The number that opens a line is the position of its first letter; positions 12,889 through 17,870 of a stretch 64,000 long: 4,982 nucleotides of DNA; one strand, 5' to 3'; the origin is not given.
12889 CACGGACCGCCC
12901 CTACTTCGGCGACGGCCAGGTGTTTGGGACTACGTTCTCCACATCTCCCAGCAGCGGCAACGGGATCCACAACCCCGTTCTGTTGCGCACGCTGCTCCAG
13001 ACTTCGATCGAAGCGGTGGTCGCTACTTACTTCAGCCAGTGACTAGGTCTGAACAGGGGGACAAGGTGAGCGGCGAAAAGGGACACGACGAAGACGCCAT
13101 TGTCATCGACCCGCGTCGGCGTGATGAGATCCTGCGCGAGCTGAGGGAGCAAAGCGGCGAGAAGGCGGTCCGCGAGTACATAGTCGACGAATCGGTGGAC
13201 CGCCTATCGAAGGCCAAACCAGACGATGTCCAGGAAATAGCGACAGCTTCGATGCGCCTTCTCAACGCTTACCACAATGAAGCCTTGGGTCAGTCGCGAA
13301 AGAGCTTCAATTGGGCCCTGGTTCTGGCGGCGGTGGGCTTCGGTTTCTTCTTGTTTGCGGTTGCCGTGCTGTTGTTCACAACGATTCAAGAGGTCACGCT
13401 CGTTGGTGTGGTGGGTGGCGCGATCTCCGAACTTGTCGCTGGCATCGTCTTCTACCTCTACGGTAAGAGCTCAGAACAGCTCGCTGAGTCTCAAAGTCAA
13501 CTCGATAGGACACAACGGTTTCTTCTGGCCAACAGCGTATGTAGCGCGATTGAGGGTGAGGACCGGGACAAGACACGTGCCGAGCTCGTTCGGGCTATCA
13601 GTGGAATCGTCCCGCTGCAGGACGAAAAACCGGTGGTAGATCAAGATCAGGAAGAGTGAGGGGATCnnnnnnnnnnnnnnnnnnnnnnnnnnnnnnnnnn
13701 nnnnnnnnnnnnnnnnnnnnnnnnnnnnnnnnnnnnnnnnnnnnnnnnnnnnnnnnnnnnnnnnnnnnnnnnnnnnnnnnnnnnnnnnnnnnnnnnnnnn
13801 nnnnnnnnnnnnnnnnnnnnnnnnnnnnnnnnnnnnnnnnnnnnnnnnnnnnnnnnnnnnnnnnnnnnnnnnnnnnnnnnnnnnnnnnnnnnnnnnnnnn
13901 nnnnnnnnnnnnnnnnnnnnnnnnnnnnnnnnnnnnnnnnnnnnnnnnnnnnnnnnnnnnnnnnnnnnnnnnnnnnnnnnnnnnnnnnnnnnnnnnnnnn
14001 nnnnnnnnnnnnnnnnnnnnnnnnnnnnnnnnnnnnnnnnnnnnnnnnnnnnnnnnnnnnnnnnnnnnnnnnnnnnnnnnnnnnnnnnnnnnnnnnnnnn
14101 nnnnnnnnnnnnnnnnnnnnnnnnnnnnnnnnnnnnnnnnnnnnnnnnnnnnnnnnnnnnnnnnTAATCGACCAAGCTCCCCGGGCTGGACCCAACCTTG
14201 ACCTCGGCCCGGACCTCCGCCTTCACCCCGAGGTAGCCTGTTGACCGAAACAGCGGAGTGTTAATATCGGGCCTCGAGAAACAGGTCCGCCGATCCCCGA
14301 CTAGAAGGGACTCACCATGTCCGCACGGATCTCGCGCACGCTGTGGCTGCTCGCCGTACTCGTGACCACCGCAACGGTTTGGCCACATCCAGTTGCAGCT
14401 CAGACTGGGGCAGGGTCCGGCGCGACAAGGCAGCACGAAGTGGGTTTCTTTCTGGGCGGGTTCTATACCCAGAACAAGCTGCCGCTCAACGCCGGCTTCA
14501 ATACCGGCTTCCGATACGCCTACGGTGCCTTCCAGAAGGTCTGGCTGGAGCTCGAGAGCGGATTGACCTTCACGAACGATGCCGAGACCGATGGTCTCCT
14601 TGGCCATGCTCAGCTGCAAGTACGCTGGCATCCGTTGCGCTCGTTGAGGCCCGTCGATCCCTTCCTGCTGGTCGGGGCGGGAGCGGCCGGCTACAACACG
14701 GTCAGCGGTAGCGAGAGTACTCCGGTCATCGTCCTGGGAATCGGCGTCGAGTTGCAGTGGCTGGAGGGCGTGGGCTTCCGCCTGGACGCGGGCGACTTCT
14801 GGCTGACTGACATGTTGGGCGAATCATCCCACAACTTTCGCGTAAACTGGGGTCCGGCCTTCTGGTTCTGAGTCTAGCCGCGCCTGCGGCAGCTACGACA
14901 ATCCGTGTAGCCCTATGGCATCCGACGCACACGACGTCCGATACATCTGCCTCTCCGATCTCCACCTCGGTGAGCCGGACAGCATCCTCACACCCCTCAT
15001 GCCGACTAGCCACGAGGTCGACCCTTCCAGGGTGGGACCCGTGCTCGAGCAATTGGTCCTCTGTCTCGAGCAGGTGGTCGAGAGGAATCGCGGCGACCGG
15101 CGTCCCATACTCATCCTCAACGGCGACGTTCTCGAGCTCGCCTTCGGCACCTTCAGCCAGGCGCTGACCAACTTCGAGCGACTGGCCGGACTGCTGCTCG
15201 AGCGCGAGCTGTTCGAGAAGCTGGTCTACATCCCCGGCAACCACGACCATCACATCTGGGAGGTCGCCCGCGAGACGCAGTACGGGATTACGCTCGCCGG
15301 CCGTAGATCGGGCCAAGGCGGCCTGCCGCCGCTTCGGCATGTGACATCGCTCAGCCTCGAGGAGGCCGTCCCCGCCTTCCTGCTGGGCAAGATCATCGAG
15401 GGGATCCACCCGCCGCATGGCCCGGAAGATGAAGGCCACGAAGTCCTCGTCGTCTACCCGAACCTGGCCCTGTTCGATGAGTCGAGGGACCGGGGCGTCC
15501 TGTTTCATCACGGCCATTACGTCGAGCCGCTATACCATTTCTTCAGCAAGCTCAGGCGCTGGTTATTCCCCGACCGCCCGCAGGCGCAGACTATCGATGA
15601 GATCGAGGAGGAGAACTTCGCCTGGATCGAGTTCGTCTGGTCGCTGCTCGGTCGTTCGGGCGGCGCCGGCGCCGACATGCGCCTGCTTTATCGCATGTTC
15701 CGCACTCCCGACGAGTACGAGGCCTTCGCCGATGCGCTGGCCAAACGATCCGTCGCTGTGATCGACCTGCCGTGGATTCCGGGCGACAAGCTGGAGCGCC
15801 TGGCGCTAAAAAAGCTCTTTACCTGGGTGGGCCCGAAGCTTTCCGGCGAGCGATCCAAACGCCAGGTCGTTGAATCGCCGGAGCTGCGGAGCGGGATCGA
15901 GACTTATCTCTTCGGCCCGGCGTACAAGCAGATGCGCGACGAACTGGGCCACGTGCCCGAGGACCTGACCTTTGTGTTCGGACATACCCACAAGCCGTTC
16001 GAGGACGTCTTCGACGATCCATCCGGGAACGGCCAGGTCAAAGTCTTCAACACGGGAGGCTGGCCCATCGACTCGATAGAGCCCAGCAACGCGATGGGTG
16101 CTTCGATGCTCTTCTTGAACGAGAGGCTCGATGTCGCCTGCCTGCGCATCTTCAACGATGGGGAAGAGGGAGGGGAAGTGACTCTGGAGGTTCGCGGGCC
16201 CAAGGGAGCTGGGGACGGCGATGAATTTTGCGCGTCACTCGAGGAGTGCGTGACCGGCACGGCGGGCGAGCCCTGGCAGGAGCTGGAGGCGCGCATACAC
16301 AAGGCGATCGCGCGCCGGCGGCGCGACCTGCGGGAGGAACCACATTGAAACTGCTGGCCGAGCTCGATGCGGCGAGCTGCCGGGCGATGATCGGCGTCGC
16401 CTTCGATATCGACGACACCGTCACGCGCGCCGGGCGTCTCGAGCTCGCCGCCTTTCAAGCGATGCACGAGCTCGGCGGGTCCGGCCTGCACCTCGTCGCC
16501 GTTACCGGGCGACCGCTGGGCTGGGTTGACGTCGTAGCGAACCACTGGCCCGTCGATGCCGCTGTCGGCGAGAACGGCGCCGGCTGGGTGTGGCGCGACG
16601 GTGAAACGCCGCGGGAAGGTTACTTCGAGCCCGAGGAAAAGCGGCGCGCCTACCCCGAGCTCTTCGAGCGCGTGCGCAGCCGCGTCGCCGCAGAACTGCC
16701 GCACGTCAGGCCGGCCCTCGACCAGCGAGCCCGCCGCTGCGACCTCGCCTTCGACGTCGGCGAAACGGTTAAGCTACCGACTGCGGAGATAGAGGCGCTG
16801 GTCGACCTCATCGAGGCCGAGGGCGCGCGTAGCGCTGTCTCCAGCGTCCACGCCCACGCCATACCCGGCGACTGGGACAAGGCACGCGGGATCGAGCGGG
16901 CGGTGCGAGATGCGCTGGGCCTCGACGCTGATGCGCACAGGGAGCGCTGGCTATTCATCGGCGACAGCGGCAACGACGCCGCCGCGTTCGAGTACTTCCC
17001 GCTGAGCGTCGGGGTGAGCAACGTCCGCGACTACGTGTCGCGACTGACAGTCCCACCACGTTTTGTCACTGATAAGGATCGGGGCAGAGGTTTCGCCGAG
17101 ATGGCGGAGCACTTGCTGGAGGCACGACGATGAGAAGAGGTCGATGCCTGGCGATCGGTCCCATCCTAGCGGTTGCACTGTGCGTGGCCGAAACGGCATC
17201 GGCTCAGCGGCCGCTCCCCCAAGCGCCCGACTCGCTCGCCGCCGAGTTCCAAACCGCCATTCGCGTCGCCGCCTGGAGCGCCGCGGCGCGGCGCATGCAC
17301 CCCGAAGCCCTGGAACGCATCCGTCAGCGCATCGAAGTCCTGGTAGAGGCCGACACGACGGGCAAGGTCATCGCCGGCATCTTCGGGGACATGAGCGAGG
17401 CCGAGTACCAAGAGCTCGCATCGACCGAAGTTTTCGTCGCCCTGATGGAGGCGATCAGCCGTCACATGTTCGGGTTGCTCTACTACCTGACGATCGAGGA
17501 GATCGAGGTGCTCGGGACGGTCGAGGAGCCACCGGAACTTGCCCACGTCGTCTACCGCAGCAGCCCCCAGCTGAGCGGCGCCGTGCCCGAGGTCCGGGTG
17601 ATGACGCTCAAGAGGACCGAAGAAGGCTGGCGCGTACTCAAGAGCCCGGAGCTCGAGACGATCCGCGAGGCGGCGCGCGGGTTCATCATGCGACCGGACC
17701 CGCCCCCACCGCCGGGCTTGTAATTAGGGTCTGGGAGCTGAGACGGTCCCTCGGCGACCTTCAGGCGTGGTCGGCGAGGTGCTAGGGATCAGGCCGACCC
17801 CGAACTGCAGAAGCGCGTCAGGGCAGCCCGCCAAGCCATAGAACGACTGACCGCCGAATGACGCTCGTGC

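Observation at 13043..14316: Lower-GC two-gene module: 2-TM protein plus a protein built from an internal tandem 72-aa duplication, wedged between core genes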

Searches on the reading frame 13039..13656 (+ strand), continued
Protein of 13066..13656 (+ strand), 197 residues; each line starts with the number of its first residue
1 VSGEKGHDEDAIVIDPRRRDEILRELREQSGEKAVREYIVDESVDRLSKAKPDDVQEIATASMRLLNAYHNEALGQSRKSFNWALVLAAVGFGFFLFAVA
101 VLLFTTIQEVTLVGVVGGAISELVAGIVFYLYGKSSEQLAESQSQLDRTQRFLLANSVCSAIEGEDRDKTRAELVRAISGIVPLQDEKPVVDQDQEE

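Call 95: search_protein_families(library=pfam, proteins=[P0020, P0026, P0029, P0030, P0032, P0036, P0037, P0038, P0043, P0048], max_evalue=0.001)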
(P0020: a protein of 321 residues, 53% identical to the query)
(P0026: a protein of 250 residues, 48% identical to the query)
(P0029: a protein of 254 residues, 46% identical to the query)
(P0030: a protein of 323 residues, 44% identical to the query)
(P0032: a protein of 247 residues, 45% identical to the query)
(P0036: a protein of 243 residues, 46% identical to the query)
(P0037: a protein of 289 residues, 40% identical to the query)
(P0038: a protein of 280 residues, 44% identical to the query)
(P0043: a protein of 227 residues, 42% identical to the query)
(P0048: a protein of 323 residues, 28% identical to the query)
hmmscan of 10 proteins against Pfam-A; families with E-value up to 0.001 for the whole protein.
P0020 (321 aa): 3 families
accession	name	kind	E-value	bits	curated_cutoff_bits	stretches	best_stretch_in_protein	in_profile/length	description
PF20712.2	CyanoTRADDas_TM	-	4.9e-16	59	24.3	1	206-273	1-68/68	Cyanobacterial TRADD-N associated 2-Transmembrane domain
PF01381.28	HTH_3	-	9.6e-05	22.8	23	1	97-145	2-51/55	Helix-turn-helix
PF13443.12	HTH_26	-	0.00025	21.7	22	1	99-148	5-56/63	Cro/C1-type HTH DNA-binding domain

P0026 (250 aa): 1 family
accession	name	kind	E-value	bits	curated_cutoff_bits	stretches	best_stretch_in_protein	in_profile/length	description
PF20712.2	CyanoTRADDas_TM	-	2.7e-16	59.9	24.3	1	124-189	3-68/68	Cyanobacterial TRADD-N associated 2-Transmembrane domain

P0029 (254 aa): 1 family
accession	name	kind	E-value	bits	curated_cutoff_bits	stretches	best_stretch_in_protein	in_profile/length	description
PF20712.2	CyanoTRADDas_TM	-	1.8e-16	60.5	24.3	1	130-195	3-68/68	Cyanobacterial TRADD-N associated 2-Transmembrane domain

P0030 (323 aa): 3 families
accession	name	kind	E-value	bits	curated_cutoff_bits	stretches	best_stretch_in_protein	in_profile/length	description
PF20712.2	CyanoTRADDas_TM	-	5.2e-11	42.9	24.3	1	191-262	2-68/68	Cyanobacterial TRADD-N associated 2-Transmembrane domain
PF13646.12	HEAT_2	-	2.9e-09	37.5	27.7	1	66-120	32-87/88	HEAT repeats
PF02985.28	HEAT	-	3.1e-05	24.3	23.5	0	100-123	4-27/31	HEAT repeat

P0032 (247 aa): 1 family
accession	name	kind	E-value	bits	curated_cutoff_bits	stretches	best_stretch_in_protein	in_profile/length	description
PF20712.2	CyanoTRADDas_TM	-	2.2e-13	50.5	24.3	1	133-199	2-68/68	Cyanobacterial TRADD-N associated 2-Transmembrane domain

P0036 (243 aa): 1 family
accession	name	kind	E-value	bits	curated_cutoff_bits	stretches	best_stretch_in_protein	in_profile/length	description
PF20712.2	CyanoTRADDas_TM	-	4.9e-14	52.6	24.3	1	129-195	2-68/68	Cyanobacterial TRADD-N associated 2-Transmembrane domain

P0037 (289 aa): 2 families
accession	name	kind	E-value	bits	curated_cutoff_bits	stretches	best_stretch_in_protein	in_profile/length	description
PF20712.2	CyanoTRADDas_TM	-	2.9e-14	53.4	24.3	1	172-238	2-68/68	Cyanobacterial TRADD-N associated 2-Transmembrane domain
PF08239.17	SH3_3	-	8.3e-12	45.5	27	1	37-89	1-53/54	Bacterial SH3 domain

P0038 (280 aa): 3 families
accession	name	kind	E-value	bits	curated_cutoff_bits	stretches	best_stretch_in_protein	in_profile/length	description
PF20712.2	CyanoTRADDas_TM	-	2.3e-15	56.9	24.3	1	165-231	2-68/68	Cyanobacterial TRADD-N associated 2-Transmembrane domain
PF08239.17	SH3_3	-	9.3e-12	45.4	27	1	29-79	2-52/54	Bacterial SH3 domain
PF12913.13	SH3_6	-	0.00016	21.6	27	1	52-75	29-52/53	SH3 domain (SH3b1 type)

P0043 (227 aa): 1 family
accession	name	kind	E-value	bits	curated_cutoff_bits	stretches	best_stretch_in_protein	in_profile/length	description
PF20712.2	CyanoTRADDas_TM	-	5e-19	68.6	24.3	1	87-152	3-68/68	Cyanobacterial TRADD-N associated 2-Transmembrane domain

P0048 (323 aa): 2 families
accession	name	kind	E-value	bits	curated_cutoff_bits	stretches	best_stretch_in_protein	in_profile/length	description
PF20712.2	CyanoTRADDas_TM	-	4.7e-06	27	24.3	1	206-275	2-67/68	Cyanobacterial TRADD-N associated 2-Transmembrane domain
PF01496.24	V_ATPase_I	-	0.00041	18.9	30.7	1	95-229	67-188/815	V-type ATPase 116kDa subunit family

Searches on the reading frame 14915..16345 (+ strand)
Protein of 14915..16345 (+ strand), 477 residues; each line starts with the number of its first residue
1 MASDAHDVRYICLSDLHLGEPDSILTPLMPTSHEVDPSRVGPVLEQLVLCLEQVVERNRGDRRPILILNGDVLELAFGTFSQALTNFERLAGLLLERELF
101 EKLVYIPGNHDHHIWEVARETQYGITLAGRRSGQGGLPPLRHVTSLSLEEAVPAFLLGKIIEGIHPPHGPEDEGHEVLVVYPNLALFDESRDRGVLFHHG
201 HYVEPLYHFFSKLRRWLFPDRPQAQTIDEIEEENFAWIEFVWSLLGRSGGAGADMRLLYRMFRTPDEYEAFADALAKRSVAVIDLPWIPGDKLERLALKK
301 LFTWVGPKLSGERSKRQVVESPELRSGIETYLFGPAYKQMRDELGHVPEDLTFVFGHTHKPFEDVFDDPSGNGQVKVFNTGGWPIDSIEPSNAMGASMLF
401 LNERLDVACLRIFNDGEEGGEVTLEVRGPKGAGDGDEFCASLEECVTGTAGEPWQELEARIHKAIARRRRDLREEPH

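Call 59: search_protein_families(library=pfam, proteins=[window:14915-16345:+], max_evalue=0.1)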
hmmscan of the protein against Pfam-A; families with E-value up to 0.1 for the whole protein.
window:14915-16345:+ (477 aa): 1 family
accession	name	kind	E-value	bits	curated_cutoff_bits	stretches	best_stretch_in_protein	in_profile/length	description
PF00149.33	Metallophos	-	9.5e-05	23.4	21.5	1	9-170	2-116/191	Calcineurin-like phosphoesterase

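Call 82: search_protein_families(library=padloc, proteins=[window:14915-16345:+], max_evalue=0.01)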
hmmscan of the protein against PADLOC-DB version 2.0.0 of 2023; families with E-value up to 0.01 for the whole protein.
window:14915-16345:+ (477 aa): 0 families

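Call 89: find_related_loci(query=window:14915-16345:+, collection=metagenome_contigs, flank=6000)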
Query window:14915-16345:+ (477 aa) in metagenome_contigs; peptide patterns used: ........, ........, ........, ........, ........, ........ (x = any residue, [..] = any of these).
223 stretches matched a pattern; 93 encode a relative of the query (tblastn E <= 1e-3); the best 80 are kept; 80 distinct loci.
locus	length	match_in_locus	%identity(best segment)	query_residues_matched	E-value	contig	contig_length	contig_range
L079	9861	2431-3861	89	1-477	0e+0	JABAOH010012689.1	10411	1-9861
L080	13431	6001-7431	89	1-477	0e+0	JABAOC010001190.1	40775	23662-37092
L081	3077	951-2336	66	1-458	0e+0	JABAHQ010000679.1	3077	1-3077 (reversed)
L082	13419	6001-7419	62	1-474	0e+0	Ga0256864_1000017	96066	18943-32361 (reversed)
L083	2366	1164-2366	69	1-403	0e+0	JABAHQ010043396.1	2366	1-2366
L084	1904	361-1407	64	121-465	4e-153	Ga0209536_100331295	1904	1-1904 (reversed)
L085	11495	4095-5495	47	6-469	1e-130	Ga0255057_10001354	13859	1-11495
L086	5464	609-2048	39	1-475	2e-111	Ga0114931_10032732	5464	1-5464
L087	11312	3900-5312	38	3-473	4e-107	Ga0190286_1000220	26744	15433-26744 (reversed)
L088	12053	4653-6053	40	7-473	6e-100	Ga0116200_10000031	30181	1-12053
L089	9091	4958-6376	37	2-473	2e-98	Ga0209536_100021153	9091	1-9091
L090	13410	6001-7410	37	4-473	7e-98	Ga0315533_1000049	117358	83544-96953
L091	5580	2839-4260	35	7-473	1e-97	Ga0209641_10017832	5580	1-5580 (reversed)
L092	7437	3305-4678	36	7-465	4e-96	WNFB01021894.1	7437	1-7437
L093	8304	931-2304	36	7-465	4e-96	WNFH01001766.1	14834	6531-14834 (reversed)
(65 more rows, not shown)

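Call 92: search_protein_families(library=pfam, proteins=[L080:4243-5295:+], max_evalue=0.1)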
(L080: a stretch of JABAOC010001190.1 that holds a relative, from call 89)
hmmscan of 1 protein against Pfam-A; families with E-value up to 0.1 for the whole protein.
L080:4243-5295:+ (351 aa): 0 families

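Call 105: search_protein_families(library=ncbifam, proteins=[L080:4243-5295:+], max_evalue=0.01)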
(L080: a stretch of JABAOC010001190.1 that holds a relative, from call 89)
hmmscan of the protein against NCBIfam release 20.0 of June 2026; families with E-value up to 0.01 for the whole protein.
L080:4243-5295:+ (351 aa): 0 families

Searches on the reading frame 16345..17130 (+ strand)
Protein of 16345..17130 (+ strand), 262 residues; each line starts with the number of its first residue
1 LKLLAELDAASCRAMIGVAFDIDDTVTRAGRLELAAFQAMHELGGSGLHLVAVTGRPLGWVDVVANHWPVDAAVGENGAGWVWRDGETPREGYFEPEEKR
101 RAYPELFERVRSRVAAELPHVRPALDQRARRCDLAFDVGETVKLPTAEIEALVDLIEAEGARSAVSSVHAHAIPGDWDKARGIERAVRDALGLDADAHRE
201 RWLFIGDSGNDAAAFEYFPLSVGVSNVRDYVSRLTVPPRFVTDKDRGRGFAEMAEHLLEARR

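Call 59: search_protein_families(library=pfam, proteins=[window:16345-17130:+], max_evalue=0.1)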
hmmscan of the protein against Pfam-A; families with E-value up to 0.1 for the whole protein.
window:16345-17130:+ (262 aa): 3 families
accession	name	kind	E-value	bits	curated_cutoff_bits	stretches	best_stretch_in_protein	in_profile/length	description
PF08282.18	Hydrolase_3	-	3.8e-09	37.1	20.9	2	18-80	1-65/255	haloacid dehalogenase-like hydrolase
PF05116.19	S6PP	-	9.7e-05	22.5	20.3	1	19-229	6-211/247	Sucrose-6F-phosphate phosphohydrolase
PF00702.32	Hydrolase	-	0.0022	18.8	26.4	1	18-216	4-188/191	haloacid dehalogenase-like hydrolase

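Call 82: search_protein_families(library=padloc, proteins=[window:16345-17130:+], max_evalue=0.01)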
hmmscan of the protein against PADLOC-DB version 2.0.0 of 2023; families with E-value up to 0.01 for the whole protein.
window:16345-17130:+ (262 aa): 0 families

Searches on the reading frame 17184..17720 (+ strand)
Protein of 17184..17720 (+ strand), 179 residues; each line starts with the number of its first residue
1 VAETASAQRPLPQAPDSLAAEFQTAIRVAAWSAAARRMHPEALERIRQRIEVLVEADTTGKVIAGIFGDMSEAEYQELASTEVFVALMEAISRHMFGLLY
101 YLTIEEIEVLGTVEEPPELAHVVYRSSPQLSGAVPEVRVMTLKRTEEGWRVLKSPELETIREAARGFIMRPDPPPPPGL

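Call 59: search_protein_families(library=pfam, proteins=[window:17184-17720:+], max_evalue=0.1)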
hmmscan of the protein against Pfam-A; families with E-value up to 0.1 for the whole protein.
window:17184-17720:+ (179 aa): 0 families

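Call 82: search_protein_families(library=padloc, proteins=[window:17184-17720:+], max_evalue=0.01)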
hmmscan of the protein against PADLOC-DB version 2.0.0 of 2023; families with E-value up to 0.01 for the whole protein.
window:17184-17720:+ (179 aa): 1 family
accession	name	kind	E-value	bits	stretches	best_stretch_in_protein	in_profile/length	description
PDLC01989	CARF_m7--CARF_nitrilase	-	0.0066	13.1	1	26-80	345-399/457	-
